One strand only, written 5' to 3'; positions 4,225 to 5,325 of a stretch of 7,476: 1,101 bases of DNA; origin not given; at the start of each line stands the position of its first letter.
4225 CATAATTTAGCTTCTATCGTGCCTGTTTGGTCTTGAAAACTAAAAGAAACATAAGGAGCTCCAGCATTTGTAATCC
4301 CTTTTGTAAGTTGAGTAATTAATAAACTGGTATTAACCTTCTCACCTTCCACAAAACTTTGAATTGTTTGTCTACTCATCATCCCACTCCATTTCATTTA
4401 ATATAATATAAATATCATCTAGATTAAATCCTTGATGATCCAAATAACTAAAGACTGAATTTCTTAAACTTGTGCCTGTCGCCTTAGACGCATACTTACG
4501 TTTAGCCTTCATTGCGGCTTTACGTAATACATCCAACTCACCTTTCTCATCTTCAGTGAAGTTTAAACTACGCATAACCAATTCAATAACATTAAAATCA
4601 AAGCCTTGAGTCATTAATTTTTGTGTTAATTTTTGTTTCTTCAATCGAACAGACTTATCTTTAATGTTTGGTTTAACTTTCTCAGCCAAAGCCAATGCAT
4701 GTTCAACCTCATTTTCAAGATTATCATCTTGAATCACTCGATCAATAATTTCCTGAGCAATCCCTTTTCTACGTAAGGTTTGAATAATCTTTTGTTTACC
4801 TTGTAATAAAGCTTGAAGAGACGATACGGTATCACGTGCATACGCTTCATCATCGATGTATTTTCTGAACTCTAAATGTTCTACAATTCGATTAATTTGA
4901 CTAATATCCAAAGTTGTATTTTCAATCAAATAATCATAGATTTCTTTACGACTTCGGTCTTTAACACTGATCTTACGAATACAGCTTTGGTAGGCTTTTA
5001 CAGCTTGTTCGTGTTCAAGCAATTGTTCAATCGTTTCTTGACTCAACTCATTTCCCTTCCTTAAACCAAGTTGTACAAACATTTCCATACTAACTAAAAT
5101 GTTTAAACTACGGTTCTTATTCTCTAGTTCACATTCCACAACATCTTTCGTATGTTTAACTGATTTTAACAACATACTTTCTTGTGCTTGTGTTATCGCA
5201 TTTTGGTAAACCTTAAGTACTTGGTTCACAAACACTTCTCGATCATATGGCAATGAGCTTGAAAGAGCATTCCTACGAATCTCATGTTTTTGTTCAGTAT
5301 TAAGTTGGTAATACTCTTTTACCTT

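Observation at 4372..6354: In-frame fusion of a complete membrane-glycolipid-type GT4 glycosyltransferase with a complete RecX (RecA inhibitor)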

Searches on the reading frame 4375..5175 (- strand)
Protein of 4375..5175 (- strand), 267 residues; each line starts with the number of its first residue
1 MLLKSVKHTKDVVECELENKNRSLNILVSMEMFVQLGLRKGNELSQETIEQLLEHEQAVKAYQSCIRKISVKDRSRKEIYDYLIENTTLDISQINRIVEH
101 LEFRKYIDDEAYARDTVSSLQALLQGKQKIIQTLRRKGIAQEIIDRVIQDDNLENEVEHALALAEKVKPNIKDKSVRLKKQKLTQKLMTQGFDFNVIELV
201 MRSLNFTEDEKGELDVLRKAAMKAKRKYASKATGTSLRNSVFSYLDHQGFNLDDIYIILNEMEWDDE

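Call 10: search_protein_representatives(protein=window:4375-5175:-)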
Query: 267 residues. Proteins with E-value up to 0.001 (for the whole library): 4873; up to 1e-10: 523; up to 1e-30: 36. The best 150 are listed.
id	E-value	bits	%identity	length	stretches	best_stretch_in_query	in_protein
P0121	1.7e-69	250.4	53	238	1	31-267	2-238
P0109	1.1e-56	208.5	44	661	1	22-267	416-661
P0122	6.7e-53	196.1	45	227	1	46-265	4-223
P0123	1.2e-50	188.7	39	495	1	9-266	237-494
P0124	5.4e-49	183.3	41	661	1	23-267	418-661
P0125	1.6e-47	178.5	38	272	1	2-264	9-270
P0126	2.0e-47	178.2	39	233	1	35-265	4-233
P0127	2.1e-45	171.6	35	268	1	21-267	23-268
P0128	1.6e-44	168.7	39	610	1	11-267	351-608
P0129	2.5e-44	168.0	35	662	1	2-267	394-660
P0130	1.1e-43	166.0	34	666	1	4-267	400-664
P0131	2.8e-43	164.6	38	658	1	7-267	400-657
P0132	4.0e-43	164.1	37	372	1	3-263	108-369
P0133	5.1e-41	157.2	99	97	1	191-267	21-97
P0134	6.0e-40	153.7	34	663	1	13-263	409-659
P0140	2.2e-36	142.0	35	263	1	25-267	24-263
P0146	2.5e-33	132.1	34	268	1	1-267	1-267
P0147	3.0e-33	131.8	34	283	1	11-267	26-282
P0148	7.8e-33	130.4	32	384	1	19-265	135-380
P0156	5.0e-30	121.3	30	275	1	4-266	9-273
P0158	1.6e-29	119.6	33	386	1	17-267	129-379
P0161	1.1e-27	113.5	28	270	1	1-266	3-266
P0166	3.8e-27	111.8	32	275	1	9-262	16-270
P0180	1.1e-23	100.6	28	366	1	22-266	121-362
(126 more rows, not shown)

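Call 14: list_cluster_members(proteins=[P0125, P0127, P0140, P0146, P0147, P0148, P0158, P0180, P0156, P0161])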
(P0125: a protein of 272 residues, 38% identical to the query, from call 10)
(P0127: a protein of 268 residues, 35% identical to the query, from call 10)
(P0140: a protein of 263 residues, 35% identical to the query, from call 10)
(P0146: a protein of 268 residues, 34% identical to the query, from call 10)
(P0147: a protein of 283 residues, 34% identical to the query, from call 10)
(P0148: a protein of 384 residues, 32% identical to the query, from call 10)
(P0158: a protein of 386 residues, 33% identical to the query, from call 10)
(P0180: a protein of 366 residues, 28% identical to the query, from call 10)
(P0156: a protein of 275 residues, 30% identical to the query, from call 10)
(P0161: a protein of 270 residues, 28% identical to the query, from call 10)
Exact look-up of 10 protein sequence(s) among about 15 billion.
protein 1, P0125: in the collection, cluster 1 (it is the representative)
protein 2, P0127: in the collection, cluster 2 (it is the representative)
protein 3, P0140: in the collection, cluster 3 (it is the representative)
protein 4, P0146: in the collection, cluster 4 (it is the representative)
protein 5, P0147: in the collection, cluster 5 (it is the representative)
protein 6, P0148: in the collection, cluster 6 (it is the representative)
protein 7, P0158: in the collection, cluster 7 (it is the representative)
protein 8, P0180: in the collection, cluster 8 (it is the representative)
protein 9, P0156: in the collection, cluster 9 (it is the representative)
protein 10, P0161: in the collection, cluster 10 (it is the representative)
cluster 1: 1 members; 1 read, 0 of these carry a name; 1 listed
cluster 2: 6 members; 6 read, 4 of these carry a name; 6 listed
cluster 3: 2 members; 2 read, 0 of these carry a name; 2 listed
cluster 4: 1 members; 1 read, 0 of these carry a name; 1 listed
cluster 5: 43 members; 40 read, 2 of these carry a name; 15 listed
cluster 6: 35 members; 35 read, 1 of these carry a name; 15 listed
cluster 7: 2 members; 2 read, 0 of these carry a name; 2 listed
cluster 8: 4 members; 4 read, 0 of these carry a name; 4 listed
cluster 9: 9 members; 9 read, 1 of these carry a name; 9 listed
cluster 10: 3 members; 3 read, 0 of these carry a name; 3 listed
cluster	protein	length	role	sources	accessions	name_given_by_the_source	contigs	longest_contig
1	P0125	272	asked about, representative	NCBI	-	-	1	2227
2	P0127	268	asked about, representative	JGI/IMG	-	SOS response regulatory protein OraA/RecX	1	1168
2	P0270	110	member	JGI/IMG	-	SOS response regulatory protein OraA/RecX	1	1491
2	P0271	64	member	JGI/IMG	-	1,2-diacylglycerol 3-alpha-glucosyltransferase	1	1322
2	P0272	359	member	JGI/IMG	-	1,2-diacylglycerol 3-alpha-glucosyltransferase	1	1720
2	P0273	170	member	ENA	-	-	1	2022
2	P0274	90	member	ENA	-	-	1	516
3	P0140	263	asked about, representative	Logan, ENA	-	-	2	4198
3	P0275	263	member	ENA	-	-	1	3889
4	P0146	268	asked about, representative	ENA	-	-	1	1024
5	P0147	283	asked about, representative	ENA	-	-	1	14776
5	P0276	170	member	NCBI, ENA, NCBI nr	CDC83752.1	regulatory protein RecX [Erysipelotrichaceae bacterium CAG:64]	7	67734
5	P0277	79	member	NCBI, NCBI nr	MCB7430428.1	glycosyl transferase family 1, partial [Erysipelatoclostridium ramosum] | glycosyl transferase family 1 [Thomasclavelia ramosa]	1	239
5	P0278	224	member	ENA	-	-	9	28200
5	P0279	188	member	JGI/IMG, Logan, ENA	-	-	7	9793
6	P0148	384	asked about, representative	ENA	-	-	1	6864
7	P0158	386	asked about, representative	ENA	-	-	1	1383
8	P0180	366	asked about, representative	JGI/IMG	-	-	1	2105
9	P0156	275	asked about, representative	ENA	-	-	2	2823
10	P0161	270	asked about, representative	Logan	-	-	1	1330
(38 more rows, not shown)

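Call 15: search_protein_families(library=pfam, proteins=[P0148, P0158, P0180, P0125, P0127, P0146], max_evalue=0.1)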
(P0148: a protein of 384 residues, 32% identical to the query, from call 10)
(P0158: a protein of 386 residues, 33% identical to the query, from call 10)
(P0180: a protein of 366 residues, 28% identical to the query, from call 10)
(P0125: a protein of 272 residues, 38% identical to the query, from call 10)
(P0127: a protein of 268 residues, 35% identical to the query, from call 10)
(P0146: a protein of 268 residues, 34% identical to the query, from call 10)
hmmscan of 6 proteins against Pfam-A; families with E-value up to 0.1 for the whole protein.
P0148 (384 aa): 3 families
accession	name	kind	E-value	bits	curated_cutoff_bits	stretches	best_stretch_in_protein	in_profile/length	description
PF21982.2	RecX_HTH1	-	2.4e-13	50.3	26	1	294-319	15-40/40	RecX, first three-helix domain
PF21981.2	RecX_HTH3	-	9.6e-11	42.1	26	1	331-374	6-48/48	RecX, third three-helix domain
PF02631.22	RecX_HTH2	-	0.00019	22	26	1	224-260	1-38/42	RecX, second three-helix domain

P0158 (386 aa): 7 families
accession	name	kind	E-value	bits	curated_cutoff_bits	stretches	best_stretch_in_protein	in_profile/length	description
PF21982.2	RecX_HTH1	-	5.9e-13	49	26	1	173-212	1-39/40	RecX, first three-helix domain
PF02631.22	RecX_HTH2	-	3.1e-12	47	26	1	220-260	1-42/42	RecX, second three-helix domain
PF21981.2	RecX_HTH3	-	2e-07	31.5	26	1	270-313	5-48/48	RecX, third three-helix domain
PF04361.18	DUF494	-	0.0079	16.5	22.6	1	288-352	17-77/153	Protein of unknown function (DUF494)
PF15977.11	HTH_46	-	0.063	13.7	29.3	0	173-219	7-53/68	Winged helix-turn-helix DNA binding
PF14338.12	Mrr_N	-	0.066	13.8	29.5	0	170-230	4-62/87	Mrr N-terminal domain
PF10557.15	Cullin_Nedd8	-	0.068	13.7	36.9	0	186-219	24-57/63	Cullin protein neddylation domain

P0180 (366 aa): 9 families
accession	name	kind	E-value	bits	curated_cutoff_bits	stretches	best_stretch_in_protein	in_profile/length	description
PF21982.2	RecX_HTH1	-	5.1e-14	52.4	26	2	160-200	1-40/40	RecX, first three-helix domain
PF21981.2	RecX_HTH3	-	7.1e-11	42.5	26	1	311-353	5-46/48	RecX, third three-helix domain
PF02631.22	RecX_HTH2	-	2e-07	31.5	26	1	207-245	1-40/42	RecX, second three-helix domain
PF03965.22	Penicillinase_R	-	0.0017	19.1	22.6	1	173-221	18-66/115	Penicillinase repressor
PF07848.18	PaaX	-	0.019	15.6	24.8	1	185-213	32-60/70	PaaX-like protein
PF08279.18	HTH_11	-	0.02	15.2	25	1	185-205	24-44/55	HTH domain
PF22448.1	RepB_primase_C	-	0.051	13.9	26.1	0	283-299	12-28/54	RepB DNA-primase C-terminal helical domain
PF13730.12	HTH_36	-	0.088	13.1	25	0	184-206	33-55/55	Helix-turn-helix domain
PF14666.11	RICTOR_M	-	0.098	12.9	27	0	234-283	54-102/104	Rapamycin-insensitive companion of mTOR, middle domain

P0125 (272 aa): 5 families
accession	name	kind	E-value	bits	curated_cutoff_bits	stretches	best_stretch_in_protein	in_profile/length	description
PF21982.2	RecX_HTH1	-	3.9e-14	52.8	26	2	68-92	1-25/40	RecX, first three-helix domain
PF21981.2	RecX_HTH3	-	5.2e-14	52.6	26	2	219-265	3-48/48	RecX, third three-helix domain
PF02631.22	RecX_HTH2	-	1.2e-09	38.7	26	1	115-153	1-40/42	RecX, second three-helix domain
PF15977.11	HTH_46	-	0.013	15.9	29.3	0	84-118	23-57/68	Winged helix-turn-helix DNA binding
PF02295.23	z-alpha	-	0.055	14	21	0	148-176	6-34/67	Adenosine deaminase z-alpha domain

P0127 (268 aa): 7 families
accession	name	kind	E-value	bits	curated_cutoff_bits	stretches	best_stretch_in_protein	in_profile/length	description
PF21982.2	RecX_HTH1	-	4.5e-10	39.8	26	1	63-100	1-37/40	RecX, first three-helix domain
PF21981.2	RecX_HTH3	-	1.7e-08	34.9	26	2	160-200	6-46/48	RecX, third three-helix domain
PF02631.22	RecX_HTH2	-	1.3e-07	32.2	26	1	110-150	1-42/42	RecX, second three-helix domain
PF21933.2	MCM5_C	-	0.017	15.5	27.2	0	83-108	23-47/59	MCM5, C-terminal domain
PF24654.2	CEP76_N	-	0.035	14.9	27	0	125-147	36-58/60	CEP76 N-terminal domain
PF24034.1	DUF7343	-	0.095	13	27.6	0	86-110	25-49/62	Domain of unknown function (DUF7343)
PF10711.15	DUF2513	-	0.098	13.5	29.6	0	67-119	6-61/100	Hypothetical protein (DUF2513)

P0146 (268 aa): 4 families
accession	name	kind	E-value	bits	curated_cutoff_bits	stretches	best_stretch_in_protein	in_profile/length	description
PF21981.2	RecX_HTH3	-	2e-08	34.7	26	2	216-256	6-45/48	RecX, third three-helix domain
PF21982.2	RecX_HTH1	-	7e-07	29.6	26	1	61-85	1-25/40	RecX, first three-helix domain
PF08542.16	Rep_fac_C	-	0.00038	21.2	23.6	0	114-169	7-67/88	Replication factor C C-terminal domain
PF13730.12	HTH_36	-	0.072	13.4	25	0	90-107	38-55/55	Helix-turn-helix domain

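Call 26: find_homologous_proteins(query=P0156, max_evalue=1e-15)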
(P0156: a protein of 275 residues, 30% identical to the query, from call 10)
Query P0156 (275 aa): 3 proteins with E <= 1e-15 among 2009 candidates.
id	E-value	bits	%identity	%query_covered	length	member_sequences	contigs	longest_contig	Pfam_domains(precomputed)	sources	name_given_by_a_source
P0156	2.5e-169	579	100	100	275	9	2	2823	PF02631.23,PF21981.3,PF21982.3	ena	-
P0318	1.1e-128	446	78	100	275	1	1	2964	PF02631.23,PF21981.3,PF21982.3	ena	-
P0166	2.8e-62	229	48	95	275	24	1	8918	PF21981.3,PF21982.3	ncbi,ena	-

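Call 27: find_encoding_contigs(protein=P0166, flank=6000, max_places=4)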
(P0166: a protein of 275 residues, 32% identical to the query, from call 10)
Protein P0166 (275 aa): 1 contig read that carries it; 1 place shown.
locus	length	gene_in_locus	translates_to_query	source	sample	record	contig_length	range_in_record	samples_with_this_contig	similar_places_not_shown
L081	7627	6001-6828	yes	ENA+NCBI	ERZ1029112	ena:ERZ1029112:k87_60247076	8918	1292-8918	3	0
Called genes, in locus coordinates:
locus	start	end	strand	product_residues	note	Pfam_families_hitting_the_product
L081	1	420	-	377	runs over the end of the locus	PF01702:TGT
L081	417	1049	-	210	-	PF04961:FTCD_C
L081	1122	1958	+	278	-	PF04055:Radical_SAM, PF13186:SPASM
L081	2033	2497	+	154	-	PF06338:ComK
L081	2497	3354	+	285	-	PF25984:BSH_YknX (weak)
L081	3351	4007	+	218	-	PF02463:SMC_N (faint), PF00437:T2SSE (faint), PF00005:ABC_tran, PF13304:AAA_21 (faint)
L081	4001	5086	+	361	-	PF12704:MacB_PCD, PF02687:FtsX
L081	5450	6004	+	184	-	PF12710:HAD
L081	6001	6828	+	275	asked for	PF21982:RecX_HTH1 (faint), PF21981:RecX_HTH3 (faint)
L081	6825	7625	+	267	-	?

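Call 28: find_encoding_contigs(protein=P0156, flank=6000, max_places=4)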
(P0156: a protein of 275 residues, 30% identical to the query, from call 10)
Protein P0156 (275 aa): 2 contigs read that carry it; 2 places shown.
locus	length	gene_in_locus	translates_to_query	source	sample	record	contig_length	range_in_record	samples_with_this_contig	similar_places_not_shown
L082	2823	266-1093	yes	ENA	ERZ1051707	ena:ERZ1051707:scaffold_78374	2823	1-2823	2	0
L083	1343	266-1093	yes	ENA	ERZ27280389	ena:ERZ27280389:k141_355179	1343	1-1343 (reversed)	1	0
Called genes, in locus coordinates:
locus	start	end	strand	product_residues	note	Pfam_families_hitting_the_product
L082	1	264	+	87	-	?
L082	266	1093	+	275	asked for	PF21982:RecX_HTH1 (faint), PF02631:RecX_HTH2 (weak), PF21981:RecX_HTH3 (weak)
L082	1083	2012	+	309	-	PF01336:tRNA_anti-codon (weak), PF01966:HD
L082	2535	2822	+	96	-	?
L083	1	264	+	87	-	?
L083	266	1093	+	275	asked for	PF21982:RecX_HTH1 (faint), PF02631:RecX_HTH2 (weak), PF21981:RecX_HTH3 (weak)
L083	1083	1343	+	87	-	?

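Call 30: search_protein_families(library=pfam, proteins=[L082:1-264:+, L081:5450-6004:+, L081:6825-7625:+, L081:6001-6828:+], max_evalue=0.01)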
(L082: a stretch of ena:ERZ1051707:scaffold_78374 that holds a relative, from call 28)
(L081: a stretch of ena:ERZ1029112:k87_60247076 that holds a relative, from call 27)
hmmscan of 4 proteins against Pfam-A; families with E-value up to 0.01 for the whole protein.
L082:1-264:+ (87 aa): 1 family
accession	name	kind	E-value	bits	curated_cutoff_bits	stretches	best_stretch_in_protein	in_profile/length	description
PF12710.13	HAD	-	1.6e-05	25.9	27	1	1-69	107-187/189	haloacid dehalogenase-like hydrolase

L081:5450-6004:+ (184 aa): 1 family
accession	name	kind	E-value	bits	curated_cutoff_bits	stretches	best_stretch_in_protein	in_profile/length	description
PF12710.13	HAD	-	1e-11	46.1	27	1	3-168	2-189/189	haloacid dehalogenase-like hydrolase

L081:6825-7625:+ (267 aa): 2 families
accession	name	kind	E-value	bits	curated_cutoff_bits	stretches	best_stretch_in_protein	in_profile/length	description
PF01966.28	HD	-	1.3e-08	35.6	22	1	159-264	4-104/116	HD domain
PF01336.31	tRNA_anti-codon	-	2.1e-05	24.8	27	1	27-82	12-69/75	OB-fold nucleic acid binding domain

L081:6001-6828:+ (275 aa): 4 families
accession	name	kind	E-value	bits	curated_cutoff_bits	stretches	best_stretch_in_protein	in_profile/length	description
PF21982.2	RecX_HTH1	-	3.4e-07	30.6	26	1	69-89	1-21/40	RecX, first three-helix domain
PF21981.2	RecX_HTH3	-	2.5e-06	28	26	1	222-266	4-47/48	RecX, third three-helix domain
PF02631.22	RecX_HTH2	-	2.9e-05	24.6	26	1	116-156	1-42/42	RecX, second three-helix domain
PF24654.2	CEP76_N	-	3.6e-05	24.4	27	0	84-117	16-55/60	CEP76 N-terminal domain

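Call 35: find_homologous_proteins(query=P0148, max_evalue=1e-20)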
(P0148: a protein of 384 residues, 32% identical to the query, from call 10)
Query P0148 (384 aa): 211 proteins with E <= 1e-20 among 2604 candidates; the best 120 are listed.
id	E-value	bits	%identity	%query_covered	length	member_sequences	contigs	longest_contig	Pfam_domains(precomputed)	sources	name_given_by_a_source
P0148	1.7e-250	848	100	100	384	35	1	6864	PF21981.3,PF21982.3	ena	-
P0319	3.1e-249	844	99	100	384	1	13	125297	PF21981.3,PF21982.3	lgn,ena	-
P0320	2.8e-248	841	99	100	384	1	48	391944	PF21981.3,PF21982.3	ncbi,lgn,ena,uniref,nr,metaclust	ncbi:RecX family transcriptional regulator [Solobacterium moorei]|uniref:Regulatory protein RecX n=1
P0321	3.8e-248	841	99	100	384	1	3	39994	PF21981.3,PF21982.3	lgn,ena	-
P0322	3.9e-248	841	99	100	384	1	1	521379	PF21981.3,PF21982.3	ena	-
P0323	3.9e-248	841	99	100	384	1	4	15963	PF21981.3,PF21982.3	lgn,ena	-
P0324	5.3e-248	840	98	100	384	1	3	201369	PF21981.3,PF21982.3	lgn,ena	-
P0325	6.1e-248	840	99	100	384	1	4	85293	PF21981.3,PF21982.3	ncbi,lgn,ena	-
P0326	7.3e-248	840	98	100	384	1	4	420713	PF21981.3,PF21982.3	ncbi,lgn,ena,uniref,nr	ncbi:RecX family transcriptional regulator [Solobacterium moorei]|uniref:RecX family transcriptional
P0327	7.5e-248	840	99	100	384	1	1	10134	PF21981.3,PF21982.3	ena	-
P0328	7.8e-248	840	99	100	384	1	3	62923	PF21981.3,PF21982.3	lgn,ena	-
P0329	9.2e-248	839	99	100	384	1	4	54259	PF02631.23,PF21981.3,PF21982.3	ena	-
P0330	9.8e-248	839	99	100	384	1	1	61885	PF21981.3,PF21982.3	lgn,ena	-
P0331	1.1e-247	839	98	100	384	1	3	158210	PF21981.3,PF21982.3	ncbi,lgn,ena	-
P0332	1.1e-247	839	99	100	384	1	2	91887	PF21981.3,PF21982.3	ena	-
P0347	2.1e-247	838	98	100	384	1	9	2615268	PF21981.3,PF21982.3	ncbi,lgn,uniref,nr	ncbi:RecX family transcriptional regulator [Solobacterium moorei]|uniref:RecX family transcriptional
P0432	3.0e-217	739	87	100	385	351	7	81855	PF21981.3,PF21982.3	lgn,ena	-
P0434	2.2e-215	733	85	100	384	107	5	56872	PF21981.3,PF21982.3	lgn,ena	-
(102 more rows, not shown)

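Call 36: find_encoding_contigs(protein=P0347, flank=7000, max_places=2)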
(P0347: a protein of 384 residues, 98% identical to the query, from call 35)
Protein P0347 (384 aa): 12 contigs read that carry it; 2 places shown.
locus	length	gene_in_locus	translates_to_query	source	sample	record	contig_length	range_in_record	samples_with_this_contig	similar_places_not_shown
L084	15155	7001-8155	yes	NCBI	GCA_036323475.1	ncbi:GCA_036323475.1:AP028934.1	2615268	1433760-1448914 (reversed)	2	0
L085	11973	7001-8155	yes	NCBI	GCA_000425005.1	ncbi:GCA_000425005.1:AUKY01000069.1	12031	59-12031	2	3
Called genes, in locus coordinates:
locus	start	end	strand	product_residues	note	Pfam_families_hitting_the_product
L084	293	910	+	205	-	PF24877:ILV_EDD_C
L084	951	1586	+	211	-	PF01081:Aldolase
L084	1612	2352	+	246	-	PF01418:HTH_6, PF01380:SIS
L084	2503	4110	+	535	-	PF02378:PTS_EIIC, PF00367:PTS_EIIB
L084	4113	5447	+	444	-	PF02056:Glyco_hydro_4, PF11975:Glyco_hydro_4C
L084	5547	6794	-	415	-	PF14262:Cthe_2159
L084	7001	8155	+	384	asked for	PF21982:RecX_HTH1 (faint), PF21981:RecX_HTH3 (weak)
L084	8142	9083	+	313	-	PF01966:HD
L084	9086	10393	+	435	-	PF08245:Mur_ligase_M, PF08353:MurT_C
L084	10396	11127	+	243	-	PF07685:GATase_3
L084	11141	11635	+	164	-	PF20185:DUF6548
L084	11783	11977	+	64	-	-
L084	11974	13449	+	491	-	PF05598:DUF772, PF01609:DDE_Tnp_1, PF13751:DDE_Tnp_1_6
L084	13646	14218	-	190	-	PF18907:DUF5662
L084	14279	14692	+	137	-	PF01029:NusB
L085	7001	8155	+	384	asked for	PF21982:RecX_HTH1 (faint), PF21981:RecX_HTH3 (weak)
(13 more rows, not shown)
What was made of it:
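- Closest known: Solobacterium moorei 384-aa 'RecX family transcriptional regulator'. Same: It occupies the orthologous locus, directly followed by and overlapping the yhaM-like HD gene (call 36).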

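Call 40: find_encoding_contigs(protein=P0434, flank=3000, max_places=1)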
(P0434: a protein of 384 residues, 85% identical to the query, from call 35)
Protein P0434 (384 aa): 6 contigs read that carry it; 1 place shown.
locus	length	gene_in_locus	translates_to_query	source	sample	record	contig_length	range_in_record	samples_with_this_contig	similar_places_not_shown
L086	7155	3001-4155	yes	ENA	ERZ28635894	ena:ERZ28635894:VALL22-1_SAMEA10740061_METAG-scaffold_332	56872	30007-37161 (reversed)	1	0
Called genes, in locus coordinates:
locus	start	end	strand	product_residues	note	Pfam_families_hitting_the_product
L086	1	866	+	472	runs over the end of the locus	PF02874:ATP-synt_ab_N (weak), PF00006:ATP-synt_ab, PF22919:ATP-synt_VA_C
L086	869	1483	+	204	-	PF01813:ATP-synt_D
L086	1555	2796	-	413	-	PF14262:Cthe_2159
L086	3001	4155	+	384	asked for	PF21982:RecX_HTH1 (faint), PF21981:RecX_HTH3 (weak)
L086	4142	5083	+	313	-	PF01966:HD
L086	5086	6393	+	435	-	PF08245:Mur_ligase_M, PF08353:MurT_C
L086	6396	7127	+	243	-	PF07685:GATase_3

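Call 41: find_encoding_contigs(protein=P0432, flank=3000, max_places=1)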
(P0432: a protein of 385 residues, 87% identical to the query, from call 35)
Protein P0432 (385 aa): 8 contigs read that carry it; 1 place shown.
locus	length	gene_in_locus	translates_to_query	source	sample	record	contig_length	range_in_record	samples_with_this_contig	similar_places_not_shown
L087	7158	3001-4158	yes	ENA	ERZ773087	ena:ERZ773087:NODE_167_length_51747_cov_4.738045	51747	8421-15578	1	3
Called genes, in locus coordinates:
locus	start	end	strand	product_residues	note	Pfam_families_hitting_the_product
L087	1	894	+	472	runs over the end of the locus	PF02874:ATP-synt_ab_N (weak), PF00006:ATP-synt_ab, PF22919:ATP-synt_VA_C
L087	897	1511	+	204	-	PF01813:ATP-synt_D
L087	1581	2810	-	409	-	PF14262:Cthe_2159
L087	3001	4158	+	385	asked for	PF21982:RecX_HTH1 (faint), PF21981:RecX_HTH3 (faint)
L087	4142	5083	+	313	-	PF01966:HD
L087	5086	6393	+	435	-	PF08245:Mur_ligase_M, PF08353:MurT_C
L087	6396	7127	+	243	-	PF07685:GATase_3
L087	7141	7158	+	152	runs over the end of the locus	PF20185:DUF6548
